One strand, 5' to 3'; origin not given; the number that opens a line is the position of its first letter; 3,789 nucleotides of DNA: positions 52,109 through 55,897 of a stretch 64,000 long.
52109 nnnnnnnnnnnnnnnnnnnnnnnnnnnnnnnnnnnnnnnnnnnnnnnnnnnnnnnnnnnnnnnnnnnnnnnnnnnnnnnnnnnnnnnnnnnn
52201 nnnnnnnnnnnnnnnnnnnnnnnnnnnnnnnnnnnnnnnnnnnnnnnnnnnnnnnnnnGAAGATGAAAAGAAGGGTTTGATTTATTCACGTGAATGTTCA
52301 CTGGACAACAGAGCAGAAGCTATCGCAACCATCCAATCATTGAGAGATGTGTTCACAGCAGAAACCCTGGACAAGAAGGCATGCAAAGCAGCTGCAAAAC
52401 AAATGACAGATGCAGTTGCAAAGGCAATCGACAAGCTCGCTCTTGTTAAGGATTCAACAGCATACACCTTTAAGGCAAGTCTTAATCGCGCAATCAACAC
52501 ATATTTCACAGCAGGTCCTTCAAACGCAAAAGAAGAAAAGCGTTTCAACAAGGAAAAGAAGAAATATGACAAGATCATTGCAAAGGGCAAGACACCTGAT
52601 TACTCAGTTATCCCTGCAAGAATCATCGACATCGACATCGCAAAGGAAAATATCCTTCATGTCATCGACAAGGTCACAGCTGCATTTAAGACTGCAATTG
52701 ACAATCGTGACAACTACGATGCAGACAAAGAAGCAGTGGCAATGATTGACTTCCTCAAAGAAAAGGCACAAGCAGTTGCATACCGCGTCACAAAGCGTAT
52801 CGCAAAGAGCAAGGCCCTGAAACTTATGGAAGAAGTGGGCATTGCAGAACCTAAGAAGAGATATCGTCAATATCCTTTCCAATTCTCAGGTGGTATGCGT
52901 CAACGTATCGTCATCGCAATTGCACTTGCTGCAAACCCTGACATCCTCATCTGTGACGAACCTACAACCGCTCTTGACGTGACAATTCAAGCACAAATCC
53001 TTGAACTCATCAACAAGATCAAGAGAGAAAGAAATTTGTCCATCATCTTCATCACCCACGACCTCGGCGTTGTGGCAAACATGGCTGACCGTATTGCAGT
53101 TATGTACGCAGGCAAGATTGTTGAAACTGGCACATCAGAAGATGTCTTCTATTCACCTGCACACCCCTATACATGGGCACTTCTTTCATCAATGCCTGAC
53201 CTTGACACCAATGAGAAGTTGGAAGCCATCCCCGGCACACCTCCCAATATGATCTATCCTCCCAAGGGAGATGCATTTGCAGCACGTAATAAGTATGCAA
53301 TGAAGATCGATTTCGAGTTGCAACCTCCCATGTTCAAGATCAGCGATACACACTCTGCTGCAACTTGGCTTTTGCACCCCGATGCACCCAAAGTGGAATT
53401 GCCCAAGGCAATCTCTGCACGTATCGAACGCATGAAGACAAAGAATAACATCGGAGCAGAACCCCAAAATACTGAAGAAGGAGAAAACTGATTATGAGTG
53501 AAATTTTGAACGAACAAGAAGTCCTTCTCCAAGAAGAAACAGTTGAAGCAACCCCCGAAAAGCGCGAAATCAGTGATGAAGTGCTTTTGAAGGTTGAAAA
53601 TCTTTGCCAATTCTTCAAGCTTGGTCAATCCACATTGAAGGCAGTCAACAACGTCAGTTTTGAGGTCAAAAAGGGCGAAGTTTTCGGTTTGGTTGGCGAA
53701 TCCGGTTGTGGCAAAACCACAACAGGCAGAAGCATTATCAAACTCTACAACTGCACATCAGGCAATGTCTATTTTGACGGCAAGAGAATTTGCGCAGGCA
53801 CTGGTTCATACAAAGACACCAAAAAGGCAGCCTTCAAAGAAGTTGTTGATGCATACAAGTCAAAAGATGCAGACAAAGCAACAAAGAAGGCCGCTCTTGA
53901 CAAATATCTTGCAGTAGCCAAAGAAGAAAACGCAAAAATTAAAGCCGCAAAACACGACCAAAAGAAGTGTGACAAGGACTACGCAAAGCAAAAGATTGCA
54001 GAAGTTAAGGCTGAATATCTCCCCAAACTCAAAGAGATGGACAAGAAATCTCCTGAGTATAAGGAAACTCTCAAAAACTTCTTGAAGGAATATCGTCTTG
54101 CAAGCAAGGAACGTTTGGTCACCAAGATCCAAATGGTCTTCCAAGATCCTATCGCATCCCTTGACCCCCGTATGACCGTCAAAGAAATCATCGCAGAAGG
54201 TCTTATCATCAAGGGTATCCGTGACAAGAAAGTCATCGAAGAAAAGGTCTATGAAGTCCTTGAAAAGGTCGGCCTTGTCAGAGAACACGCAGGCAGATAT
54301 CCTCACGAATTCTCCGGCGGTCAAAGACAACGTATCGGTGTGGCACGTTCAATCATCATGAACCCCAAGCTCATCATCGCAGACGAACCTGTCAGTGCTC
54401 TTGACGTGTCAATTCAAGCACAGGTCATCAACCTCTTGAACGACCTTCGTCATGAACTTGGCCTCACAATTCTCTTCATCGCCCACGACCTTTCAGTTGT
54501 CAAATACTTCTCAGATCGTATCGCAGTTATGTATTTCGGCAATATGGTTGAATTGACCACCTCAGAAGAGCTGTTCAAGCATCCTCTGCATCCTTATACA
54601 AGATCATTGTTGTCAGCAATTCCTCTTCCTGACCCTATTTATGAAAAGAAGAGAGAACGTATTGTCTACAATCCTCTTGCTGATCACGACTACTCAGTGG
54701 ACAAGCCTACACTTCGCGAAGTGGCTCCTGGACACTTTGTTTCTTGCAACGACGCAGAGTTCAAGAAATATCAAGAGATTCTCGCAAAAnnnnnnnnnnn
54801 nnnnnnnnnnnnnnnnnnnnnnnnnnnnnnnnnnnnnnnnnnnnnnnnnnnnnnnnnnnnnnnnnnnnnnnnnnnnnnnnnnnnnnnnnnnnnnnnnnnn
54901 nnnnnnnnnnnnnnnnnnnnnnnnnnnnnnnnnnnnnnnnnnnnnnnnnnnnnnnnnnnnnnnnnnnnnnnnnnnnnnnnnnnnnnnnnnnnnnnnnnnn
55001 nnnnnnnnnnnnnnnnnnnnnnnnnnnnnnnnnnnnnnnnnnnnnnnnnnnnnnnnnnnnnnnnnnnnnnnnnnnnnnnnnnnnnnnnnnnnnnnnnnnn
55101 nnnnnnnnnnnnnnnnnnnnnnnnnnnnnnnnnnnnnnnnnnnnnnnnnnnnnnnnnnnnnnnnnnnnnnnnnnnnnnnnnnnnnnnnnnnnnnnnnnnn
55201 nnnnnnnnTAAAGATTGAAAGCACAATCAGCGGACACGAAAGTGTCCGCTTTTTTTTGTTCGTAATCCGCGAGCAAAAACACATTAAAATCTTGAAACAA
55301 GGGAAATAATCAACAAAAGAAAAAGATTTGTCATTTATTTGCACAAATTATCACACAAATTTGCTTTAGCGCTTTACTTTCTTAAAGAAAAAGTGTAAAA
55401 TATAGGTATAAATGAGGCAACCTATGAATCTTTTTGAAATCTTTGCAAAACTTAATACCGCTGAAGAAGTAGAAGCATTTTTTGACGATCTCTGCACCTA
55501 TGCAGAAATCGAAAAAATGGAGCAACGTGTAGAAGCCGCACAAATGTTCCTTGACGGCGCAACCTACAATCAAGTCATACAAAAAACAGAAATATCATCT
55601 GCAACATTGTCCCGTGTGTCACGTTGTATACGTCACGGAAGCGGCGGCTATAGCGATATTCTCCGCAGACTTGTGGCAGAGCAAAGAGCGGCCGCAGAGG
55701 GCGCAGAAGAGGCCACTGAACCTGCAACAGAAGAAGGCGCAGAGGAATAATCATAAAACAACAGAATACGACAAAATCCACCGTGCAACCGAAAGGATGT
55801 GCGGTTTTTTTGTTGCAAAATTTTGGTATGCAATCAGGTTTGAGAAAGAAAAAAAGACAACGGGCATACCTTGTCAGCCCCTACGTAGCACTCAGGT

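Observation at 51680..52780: About 365-residue insertion inside the nucleotide-binding domain of the OppD-type ATPase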

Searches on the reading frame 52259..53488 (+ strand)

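Call 32: search_protein_families(library=ncbifam, proteins=[window:52259-53488:+], max_evalue=10)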
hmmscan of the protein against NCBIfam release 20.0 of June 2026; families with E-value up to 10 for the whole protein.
window:52259-53488:+ (410 aa): 190 families (the best 25 are shown)
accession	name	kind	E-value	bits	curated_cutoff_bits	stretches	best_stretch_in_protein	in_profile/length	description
NF043079.1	MMSYN1_0167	equivalog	2.6e-111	373.1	740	1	177-393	339-556/561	oligopeptide ABC transporter ATP-binding protein OppD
NF007010.1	PRK09473.1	subfamily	2.2e-65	220.5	575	1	176-370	118-312/318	oligopeptide ABC transporter ATP-binding protein OppD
NF008246.0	PRK11022.1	equivalog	1.4e-56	191.9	541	1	177-366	122-312/326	dipeptide ABC transporter ATP-binding protein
NF008453.0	PRK11308.1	subfamily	1.2e-52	179.2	408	1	171-365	126-320/334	dipeptide ABC transporter ATP-binding protein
NF007613.0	PRK10261.1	equivalog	4.2e-51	174.1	1077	1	178-317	138-277/623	glutathione ABC transporter ATP-binding protein GsiA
NF043071.1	DppF_dipep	equivalog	4.1e-48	164.5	660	1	168-363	124-319/331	dipeptide ABC transporter ATP-binding subunit DppF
NF011659.0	PRK15079.1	equivalog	1.3e-47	162.2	540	1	164-368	122-327/334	murein tripeptide/oligopeptide ABC transporter ATP binding protein OppF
TIGR02770.1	nickel_nikD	equivalog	1.5e-47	161.9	318.7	1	178-310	95-227/230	nickel import ATP-binding protein NikD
NF011713.0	PRK15134.1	equivalog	5.9e-47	160.5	834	1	177-316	125-264/529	microcin C ABC transporter ATP-binding protein YejF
NF043078.1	MMSYN1_0168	equivalog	1e-46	159.8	800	1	178-317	465-602/649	oligopeptide ABC transporter ATP-binding protein OppF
NF047576.1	opine_ATP_CntF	equivalog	7.1e-45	153.3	385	1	172-316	113-257/264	staphylopine uptake ABC transporter ATP-binding protein CntF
NF047578.1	opine_ATP_CntD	equivalog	5.2e-44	150.5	380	1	173-317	114-258/266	staphylopine uptake ABC transporter ATP-binding protein CntD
NF011674.0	PRK15093.1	equivalog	1.8e-40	139.1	627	1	181-352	131-306/330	putrescine export ABC transporter ATP-binding protein SapD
TIGR04521.1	ECF_ATPase_2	equivalog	2.7e-31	108.7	330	1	175-299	113-235/279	energy-coupling factor transporter ATPase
TIGR01186.1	proV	subfamily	7.7e-31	107.5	326.6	1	178-307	102-228/363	betaine/proline/choline family ABC transporter ATP-binding protein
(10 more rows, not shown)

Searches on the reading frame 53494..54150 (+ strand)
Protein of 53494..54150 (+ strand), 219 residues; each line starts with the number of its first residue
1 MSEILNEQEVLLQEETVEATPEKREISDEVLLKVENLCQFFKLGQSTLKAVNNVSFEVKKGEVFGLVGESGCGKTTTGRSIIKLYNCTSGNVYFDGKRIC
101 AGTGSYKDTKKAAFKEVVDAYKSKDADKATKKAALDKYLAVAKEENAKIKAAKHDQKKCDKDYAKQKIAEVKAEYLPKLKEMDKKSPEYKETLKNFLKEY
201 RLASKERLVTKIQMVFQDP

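Call 32: search_protein_families(library=ncbifam, proteins=[window:53494-54150:+], max_evalue=10)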
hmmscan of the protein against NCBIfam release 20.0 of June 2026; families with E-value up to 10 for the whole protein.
window:53494-54150:+ (219 aa): 181 families (the best 25 are shown)
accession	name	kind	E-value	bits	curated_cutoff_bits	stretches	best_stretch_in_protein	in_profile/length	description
NF043078.1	MMSYN1_0168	equivalog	1.4e-22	80.1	800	1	29-188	2-159/649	oligopeptide ABC transporter ATP-binding protein OppF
NF011659.0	PRK15079.1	equivalog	4.3e-17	61.8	540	1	29-102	18-91/334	murein tripeptide/oligopeptide ABC transporter ATP binding protein OppF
NF007613.0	PRK10261.1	equivalog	5.5e-15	54.8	1077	1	26-128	308-418/623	glutathione ABC transporter ATP-binding protein GsiA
NF008453.0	PRK11308.1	subfamily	5.6e-15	55.4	408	1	32-152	13-139/334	dipeptide ABC transporter ATP-binding protein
NF040933.2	ABC_arch_GlcV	equivalog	9.8e-14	51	450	1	32-100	3-71/357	glucose ABC transporter ATP-binding protein GlcV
TIGR03269.1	met_CoM_red_A2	equivalog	1.8e-13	49.9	517.1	1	16-94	263-343/530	methyl coenzyme M reductase system, component A2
TIGR02315.1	ABC_phnC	equivalog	2.2e-13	50.2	266.1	1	31-171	1-133/243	phosphonate ABC transporter ATP-binding protein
NF033858.1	ABC2_perm_RbbA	equivalog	6e-13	47.6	1050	1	12-101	247-332/909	ribosome-associated ATPase/putative transporter RbbA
TIGR01186.1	proV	subfamily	6.6e-13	48.5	326.6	1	48-101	6-59/363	betaine/proline/choline family ABC transporter ATP-binding protein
TIGR02211.1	LolD_lipo_ex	equivalog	2e-12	47.1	307.75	1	31-100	1-70/221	lipoprotein-releasing ABC transporter ATP-binding protein LolD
NF011713.0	PRK15134.1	equivalog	2.1e-12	46.4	834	1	19-99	263-349/529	microcin C ABC transporter ATP-binding protein YejF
NF043079.1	MMSYN1_0167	equivalog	3.1e-12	46.1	740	1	32-204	2-178/561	oligopeptide ABC transporter ATP-binding protein OppD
NF008639.0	PRK11629.1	equivalog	5.7e-12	45.5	360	1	27-101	2-76/234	lipoprotein-releasing ABC transporter ATP-binding protein LolD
TIGR02769.1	nickel_nikE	equivalog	1.6e-11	44.2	332.55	1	45-101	21-77/265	nickel import ATP-binding protein NikE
TIGR02314.1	ABC_MetN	equivalog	1.6e-11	43.8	499.7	1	32-100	2-70/343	methionine ABC transporter ATP-binding protein MetN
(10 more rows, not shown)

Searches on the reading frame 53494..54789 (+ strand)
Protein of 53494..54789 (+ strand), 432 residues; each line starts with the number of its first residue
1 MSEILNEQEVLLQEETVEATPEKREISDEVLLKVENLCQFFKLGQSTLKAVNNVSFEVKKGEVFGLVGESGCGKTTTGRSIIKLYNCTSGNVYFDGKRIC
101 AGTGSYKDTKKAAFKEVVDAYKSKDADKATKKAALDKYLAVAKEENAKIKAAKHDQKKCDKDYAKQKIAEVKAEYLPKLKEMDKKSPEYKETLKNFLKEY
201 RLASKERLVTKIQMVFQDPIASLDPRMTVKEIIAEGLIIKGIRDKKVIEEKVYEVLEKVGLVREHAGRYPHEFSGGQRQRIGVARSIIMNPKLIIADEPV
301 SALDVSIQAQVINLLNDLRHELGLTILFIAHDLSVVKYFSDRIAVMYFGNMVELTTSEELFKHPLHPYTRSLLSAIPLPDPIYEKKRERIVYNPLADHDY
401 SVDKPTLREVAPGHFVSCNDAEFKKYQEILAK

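Call 3: search_protein_families(library=pfam, proteins=[window:53494-54789:+], max_evalue=0.01)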
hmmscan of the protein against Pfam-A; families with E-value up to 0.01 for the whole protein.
window:53494-54789:+ (432 aa): 2 families
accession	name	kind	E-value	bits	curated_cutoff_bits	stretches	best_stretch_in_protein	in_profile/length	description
PF00005.33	ABC_tran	-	1.1e-30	107.4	25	2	203-300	52-136/137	ABC transporter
PF08352.17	oligo_HPY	-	1e-07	32.7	27.1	1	352-388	1-36/65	Oligopeptide/dipeptide transporter, C-terminal region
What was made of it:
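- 53494..54792 (+): OppF ATPase (432 aa). PF00005 and PF08352 (call 3).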

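Call 31: search_protein_families(library=ncbifam, proteins=[window:53494-54789:+], max_evalue=0.01)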
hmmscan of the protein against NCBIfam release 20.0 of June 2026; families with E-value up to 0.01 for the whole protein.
window:53494-54789:+ (432 aa): 192 families (the best 25 are shown)
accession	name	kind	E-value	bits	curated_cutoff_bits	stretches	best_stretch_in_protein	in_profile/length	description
NF043078.1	MMSYN1_0168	equivalog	1.4e-122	410.5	800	3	240-427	461-649/649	oligopeptide ABC transporter ATP-binding protein OppF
NF011659.0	PRK15079.1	equivalog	1.3e-96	323.3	540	2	206-388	97-280/334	murein tripeptide/oligopeptide ABC transporter ATP binding protein OppF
NF007613.0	PRK10261.1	equivalog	1.2e-86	291.5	1077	2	208-422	399-617/623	glutathione ABC transporter ATP-binding protein GsiA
NF008453.0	PRK11308.1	subfamily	1.7e-86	290.5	408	2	203-390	92-277/334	dipeptide ABC transporter ATP-binding protein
NF043071.1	DppF_dipep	equivalog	6e-76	255.9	660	2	194-391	85-279/331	dipeptide ABC transporter ATP-binding subunit DppF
NF011713.0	PRK15134.1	equivalog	2.5e-68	231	834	3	290-386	174-270/529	microcin C ABC transporter ATP-binding protein YejF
NF043079.1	MMSYN1_0167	equivalog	2.5e-62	211.4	740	2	211-377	307-475/561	oligopeptide ABC transporter ATP-binding protein OppD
TIGR02769.1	nickel_nikE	equivalog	1.2e-60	205.2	332.55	2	203-380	81-257/265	nickel import ATP-binding protein NikE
NF007010.1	PRK09473.1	subfamily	3.2e-59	200.2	575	2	210-381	86-259/318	oligopeptide ABC transporter ATP-binding protein OppD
NF007739.0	PRK10419.1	subfamily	4e-56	190.5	354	2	203-383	82-261/268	nickel ABC transporter ATP-binding protein NikE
NF008246.0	PRK11022.1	equivalog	2e-55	188.1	541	2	205-377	83-258/326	dipeptide ABC transporter ATP-binding protein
TIGR02770.1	nickel_nikD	equivalog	1.1e-52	178.7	318.7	2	200-375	52-228/230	nickel import ATP-binding protein NikD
TIGR01186.1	proV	subfamily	7e-51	173.4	326.6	2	209-376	70-233/363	betaine/proline/choline family ABC transporter ATP-binding protein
NF047576.1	opine_ATP_CntF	equivalog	7.5e-51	172.9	385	2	209-375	84-252/264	staphylopine uptake ABC transporter ATP-binding protein CntF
NF047578.1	opine_ATP_CntD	equivalog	6e-50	170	380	2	209-375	84-252/266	staphylopine uptake ABC transporter ATP-binding protein CntD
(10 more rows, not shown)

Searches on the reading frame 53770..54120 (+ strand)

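Call 30: search_protein_families(library=pfam, proteins=[window:53770-54120:+], max_evalue=10)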
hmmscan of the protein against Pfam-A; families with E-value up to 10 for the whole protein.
window:53770-54120:+ (117 aa): 6 families
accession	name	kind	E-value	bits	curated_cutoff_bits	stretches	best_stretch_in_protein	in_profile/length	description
PF03792.18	PBC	-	0.0043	17.3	25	1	33-107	59-134/181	PBC domain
PF09779.14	Ima1_N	-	0.045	15.1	28.9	1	37-111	47-116/132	Ima1 N-terminal domain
PF14684.11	Tricorn_C1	-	0.17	12.3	24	1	67-93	21-47/59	Tricorn protease C1 domain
PF02403.27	Seryl_tRNA_N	-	0.66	10.7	28.2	1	18-105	20-101/108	Seryl-tRNA synthetase N-terminal domain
PF03079.20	ARD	-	0.79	10.4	27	1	37-108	15-88/157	ARD/ARD' family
PF09432.15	THP2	-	1.1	9.8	28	1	19-57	36-74/129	Tho complex subunit THP2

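Call 63: search_protein_families(library=ncbifam, proteins=[window:53770-54075:+], max_evalue=0.1)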
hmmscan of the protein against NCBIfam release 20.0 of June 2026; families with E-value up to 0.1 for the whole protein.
window:53770-54075:+ (102 aa): 1 family
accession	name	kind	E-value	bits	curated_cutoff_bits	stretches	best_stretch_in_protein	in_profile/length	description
TIGR01844.1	type_I_sec_TolC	subfamily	0.011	14.7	225.15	1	19-87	186-253/414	TolC family outer membrane protein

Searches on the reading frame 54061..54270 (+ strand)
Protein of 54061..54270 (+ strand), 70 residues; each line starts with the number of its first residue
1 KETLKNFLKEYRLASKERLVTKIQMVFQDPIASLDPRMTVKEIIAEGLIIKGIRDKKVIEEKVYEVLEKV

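Call 63: search_protein_families(library=ncbifam, proteins=[window:54061-54270:+], max_evalue=0.1)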
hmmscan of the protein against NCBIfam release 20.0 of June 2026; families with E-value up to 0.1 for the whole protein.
window:54061-54270:+ (70 aa): 22 families
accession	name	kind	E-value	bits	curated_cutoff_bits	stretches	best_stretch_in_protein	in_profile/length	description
NF011659.0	PRK15079.1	equivalog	1.2e-11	43.9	540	1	16-70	96-151/334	murein tripeptide/oligopeptide ABC transporter ATP binding protein OppF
NF008453.0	PRK11308.1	subfamily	6.4e-10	38.8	408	1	14-70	92-148/334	dipeptide ABC transporter ATP-binding protein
NF043078.1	MMSYN1_0168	equivalog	8.6e-10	37.8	800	1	11-48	392-429/649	oligopeptide ABC transporter ATP-binding protein OppF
NF011713.0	PRK15134.1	equivalog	1.7e-09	36.8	834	1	20-70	361-412/529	microcin C ABC transporter ATP-binding protein YejF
NF007613.0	PRK10261.1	equivalog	4.8e-09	35.2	1077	1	19-70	399-450/623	glutathione ABC transporter ATP-binding protein GsiA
NF043071.1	DppF_dipep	equivalog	6.2e-08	32.4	660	1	6-70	86-149/331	dipeptide ABC transporter ATP-binding subunit DppF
TIGR02769.1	nickel_nikE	equivalog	3.3e-07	30.1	332.55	1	14-70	81-137/265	nickel import ATP-binding protein NikE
NF007739.0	PRK10419.1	subfamily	7.7e-07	28.9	354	1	12-70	80-138/268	nickel ABC transporter ATP-binding protein NikE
NF007010.1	PRK09473.1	subfamily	3.4e-06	26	575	1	20-63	85-129/318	oligopeptide ABC transporter ATP-binding protein OppD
NF008246.0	PRK11022.1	equivalog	7e-05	22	541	1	16-70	83-138/326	dipeptide ABC transporter ATP-binding protein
TIGR00972.1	3a0107s01c2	equivalog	0.00021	20.7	343.2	1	16-70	77-128/248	phosphate ABC transporter ATP-binding protein PstB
TIGR01187.1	potA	subfamily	0.00051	19.2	355.6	1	21-70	42-88/325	polyamine ABC transporter ATP-binding protein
NF043079.1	MMSYN1_0167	equivalog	0.00062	18.6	740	1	21-70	306-355/561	oligopeptide ABC transporter ATP-binding protein OppD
NF011692.0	PRK15112.1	equivalog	0.00085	19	452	1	21-70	88-137/269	putrescine export ABC transporter ATP-binding protein SapF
TIGR02770.1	nickel_nikD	equivalog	0.00092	18.6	318.7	1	11-70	52-110/230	nickel import ATP-binding protein NikD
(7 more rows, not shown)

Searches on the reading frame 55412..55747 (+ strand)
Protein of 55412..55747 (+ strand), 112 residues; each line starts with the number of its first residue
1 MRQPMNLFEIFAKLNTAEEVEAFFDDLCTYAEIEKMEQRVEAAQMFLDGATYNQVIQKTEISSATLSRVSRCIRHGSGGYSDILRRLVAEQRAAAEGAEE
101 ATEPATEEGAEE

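Call 52: search_protein_families(library=pfam, proteins=[window:55412-55747:+], max_evalue=1)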
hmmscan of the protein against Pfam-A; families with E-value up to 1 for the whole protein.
window:55412-55747:+ (112 aa): 5 families
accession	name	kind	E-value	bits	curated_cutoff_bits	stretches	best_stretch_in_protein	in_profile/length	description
PF01371.25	Trp_repressor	-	4.4e-22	78.4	27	1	6-87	5-87/88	Trp repressor protein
PF13384.12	HTH_23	-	0.012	15.9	24.6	1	36-74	4-42/50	Homeodomain-like domain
PF00615.24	RGS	-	0.017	16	23.9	1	6-75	13-82/117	Regulator of G protein signaling domain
PF12744.13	ATG19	-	0.018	14.8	25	1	6-48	10-49/246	Autophagy protein Atg19, Atg8-binding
PF13518.12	HTH_28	-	0.056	14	25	1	38-80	1-44/52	Helix-turn-helix domain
